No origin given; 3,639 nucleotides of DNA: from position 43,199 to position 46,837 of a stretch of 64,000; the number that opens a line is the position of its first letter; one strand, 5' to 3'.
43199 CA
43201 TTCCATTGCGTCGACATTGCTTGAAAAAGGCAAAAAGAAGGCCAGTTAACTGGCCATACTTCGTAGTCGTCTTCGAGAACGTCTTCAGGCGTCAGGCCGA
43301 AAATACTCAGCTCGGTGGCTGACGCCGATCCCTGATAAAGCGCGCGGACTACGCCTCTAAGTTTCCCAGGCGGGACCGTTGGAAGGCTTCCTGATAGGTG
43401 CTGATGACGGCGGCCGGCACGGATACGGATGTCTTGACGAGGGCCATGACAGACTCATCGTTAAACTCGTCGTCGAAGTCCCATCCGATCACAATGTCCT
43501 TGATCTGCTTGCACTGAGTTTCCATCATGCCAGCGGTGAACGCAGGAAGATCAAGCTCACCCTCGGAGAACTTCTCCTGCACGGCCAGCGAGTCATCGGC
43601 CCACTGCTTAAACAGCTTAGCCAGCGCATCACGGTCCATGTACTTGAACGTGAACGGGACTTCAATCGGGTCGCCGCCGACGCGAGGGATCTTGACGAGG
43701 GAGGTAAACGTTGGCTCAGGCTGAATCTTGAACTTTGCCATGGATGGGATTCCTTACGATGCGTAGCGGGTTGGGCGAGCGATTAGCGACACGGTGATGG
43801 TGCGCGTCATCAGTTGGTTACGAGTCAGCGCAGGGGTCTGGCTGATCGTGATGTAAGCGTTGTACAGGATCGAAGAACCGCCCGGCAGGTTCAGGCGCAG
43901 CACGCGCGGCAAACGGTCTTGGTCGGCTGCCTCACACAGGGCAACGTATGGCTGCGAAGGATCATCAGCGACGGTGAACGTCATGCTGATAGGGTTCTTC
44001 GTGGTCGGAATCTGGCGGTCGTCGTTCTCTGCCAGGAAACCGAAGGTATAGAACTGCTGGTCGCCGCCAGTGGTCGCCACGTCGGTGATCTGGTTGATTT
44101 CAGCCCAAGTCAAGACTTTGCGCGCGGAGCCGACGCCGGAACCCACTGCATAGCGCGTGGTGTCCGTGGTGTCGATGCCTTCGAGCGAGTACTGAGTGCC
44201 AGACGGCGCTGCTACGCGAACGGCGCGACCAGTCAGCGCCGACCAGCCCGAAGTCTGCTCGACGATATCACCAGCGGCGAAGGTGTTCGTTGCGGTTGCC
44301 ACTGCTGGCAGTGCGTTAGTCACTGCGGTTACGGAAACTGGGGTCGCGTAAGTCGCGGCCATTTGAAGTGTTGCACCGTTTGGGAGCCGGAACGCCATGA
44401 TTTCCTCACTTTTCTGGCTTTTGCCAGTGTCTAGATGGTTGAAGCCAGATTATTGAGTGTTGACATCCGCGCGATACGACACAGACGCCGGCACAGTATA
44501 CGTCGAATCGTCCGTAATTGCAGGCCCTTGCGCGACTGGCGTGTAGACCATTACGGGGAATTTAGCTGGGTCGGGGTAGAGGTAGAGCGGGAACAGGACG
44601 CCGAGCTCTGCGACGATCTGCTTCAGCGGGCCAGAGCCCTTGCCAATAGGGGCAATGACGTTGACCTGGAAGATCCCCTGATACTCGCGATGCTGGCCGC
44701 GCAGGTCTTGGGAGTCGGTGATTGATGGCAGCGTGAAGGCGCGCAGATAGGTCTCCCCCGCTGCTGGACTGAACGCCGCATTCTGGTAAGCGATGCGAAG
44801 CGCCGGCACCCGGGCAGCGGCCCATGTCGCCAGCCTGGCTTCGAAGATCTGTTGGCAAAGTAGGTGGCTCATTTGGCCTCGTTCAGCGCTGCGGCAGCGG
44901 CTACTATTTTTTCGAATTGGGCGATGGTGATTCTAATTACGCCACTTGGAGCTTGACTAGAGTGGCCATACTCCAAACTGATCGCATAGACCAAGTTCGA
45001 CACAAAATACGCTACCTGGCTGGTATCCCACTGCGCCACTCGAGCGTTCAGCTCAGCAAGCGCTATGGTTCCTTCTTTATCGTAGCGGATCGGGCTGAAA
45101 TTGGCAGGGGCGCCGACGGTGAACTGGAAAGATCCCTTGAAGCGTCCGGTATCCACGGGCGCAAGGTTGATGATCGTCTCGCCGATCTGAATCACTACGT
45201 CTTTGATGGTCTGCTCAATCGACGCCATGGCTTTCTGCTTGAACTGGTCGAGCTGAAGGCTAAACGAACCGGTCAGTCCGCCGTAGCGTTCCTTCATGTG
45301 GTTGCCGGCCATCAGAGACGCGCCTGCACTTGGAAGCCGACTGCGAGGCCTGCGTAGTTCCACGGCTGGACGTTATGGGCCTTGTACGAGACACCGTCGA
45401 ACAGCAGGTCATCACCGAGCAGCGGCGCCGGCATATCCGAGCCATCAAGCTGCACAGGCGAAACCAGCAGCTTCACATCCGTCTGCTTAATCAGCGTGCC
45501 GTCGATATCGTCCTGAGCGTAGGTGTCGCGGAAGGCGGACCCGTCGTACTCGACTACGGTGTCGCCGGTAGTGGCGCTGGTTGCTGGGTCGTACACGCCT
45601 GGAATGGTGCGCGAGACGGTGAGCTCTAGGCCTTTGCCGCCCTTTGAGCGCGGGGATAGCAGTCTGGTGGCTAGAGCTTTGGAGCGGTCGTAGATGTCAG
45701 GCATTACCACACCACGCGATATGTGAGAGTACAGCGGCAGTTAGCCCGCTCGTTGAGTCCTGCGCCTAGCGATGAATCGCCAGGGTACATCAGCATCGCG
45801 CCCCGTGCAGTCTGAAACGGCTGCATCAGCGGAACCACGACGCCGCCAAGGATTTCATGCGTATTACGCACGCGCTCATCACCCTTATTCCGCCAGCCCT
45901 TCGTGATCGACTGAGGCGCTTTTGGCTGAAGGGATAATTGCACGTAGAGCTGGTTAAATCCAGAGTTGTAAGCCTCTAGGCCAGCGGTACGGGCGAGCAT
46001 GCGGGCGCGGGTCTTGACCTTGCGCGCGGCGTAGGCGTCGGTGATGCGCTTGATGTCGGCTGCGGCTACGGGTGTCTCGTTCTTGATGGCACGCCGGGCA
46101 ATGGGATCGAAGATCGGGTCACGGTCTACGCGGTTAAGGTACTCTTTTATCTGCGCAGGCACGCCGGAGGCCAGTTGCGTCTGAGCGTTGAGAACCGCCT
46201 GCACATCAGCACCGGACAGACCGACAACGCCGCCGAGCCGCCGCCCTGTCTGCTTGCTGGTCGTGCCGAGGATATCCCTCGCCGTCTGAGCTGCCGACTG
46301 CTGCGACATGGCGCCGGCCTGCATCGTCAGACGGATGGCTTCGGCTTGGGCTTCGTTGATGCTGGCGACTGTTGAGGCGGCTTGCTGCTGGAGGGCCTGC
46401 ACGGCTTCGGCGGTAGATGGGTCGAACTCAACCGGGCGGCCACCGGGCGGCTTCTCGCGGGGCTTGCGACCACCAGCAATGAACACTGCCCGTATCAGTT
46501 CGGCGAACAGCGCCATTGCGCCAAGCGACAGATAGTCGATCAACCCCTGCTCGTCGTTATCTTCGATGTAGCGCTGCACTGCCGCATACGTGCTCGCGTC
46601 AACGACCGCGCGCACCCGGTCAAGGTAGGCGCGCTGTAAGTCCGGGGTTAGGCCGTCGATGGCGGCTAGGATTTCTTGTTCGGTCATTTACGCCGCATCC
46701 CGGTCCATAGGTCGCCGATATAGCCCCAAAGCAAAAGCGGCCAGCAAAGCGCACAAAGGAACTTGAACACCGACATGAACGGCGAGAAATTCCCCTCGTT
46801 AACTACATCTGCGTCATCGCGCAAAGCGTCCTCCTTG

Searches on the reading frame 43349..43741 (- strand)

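Call 14: search_protein_families(library=phrogs, proteins=[window:43349-43741:-], max_evalue=0.001)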
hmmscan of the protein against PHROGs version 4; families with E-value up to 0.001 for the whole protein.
window:43349-43741:- (130 aa): 2 families
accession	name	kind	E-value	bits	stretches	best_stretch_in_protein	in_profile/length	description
phrog_569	-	tail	1.1e-32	114.9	1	1-127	25-132/256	tail length tape measure protein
phrog_17368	-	tail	3.1e-07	31.3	1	77-128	58-109/213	tail length tape measure protein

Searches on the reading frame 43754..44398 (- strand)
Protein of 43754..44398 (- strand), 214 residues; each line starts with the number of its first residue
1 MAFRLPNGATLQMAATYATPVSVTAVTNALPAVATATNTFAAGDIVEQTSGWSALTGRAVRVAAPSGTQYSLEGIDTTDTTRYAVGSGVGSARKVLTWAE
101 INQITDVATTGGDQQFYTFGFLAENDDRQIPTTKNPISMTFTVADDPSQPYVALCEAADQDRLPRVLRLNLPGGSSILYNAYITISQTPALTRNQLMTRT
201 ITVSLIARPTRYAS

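Call 14: search_protein_families(library=phrogs, proteins=[window:43754-44398:-], max_evalue=0.001)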
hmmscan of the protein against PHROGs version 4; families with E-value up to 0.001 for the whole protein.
window:43754-44398:- (214 aa): 2 families
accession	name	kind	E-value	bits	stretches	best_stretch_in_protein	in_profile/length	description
phrog_584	-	tail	4e-76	256.6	1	1-213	1-216/218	major tail protein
phrog_158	-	tail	4.3e-09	37.2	1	85-212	26-159/376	major tail protein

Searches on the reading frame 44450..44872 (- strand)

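Call 14: search_protein_families(library=phrogs, proteins=[window:44450-44872:-], max_evalue=0.001)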
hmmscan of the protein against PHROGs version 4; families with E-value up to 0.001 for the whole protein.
window:44450-44872:- (140 aa): 1 family
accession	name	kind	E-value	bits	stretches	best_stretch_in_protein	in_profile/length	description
phrog_179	-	connector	1.2e-31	110.4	1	1-139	16-152/162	tail terminator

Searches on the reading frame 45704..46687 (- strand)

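Call 14: search_protein_families(library=phrogs, proteins=[window:45704-46687:-], max_evalue=0.001)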
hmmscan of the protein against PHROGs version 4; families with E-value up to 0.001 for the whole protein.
window:45704-46687:- (327 aa): 7 families
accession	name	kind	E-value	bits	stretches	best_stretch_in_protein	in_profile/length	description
phrog_3517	-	head and packaging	1.1e-87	295.8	1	1-325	7-329/371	head morphogenesis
phrog_2468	-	head and packaging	6.5e-24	85.9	1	87-324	121-272/303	head morphogenesis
phrog_2662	-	head and packaging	3.2e-19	70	1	134-325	535-709/717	portal protein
phrog_859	-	head and packaging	1.8e-08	34.4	1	97-321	104-286/807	portal protein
phrog_34890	-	head and packaging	1.1e-07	31.5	1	163-321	155-303/679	head morphogenesis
phrog_18477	-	head and packaging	2.6e-07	30.8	1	222-321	200-295/760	head morphogenesis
phrog_6577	-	unknown function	5.2e-06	26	1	101-323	102-228/1066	-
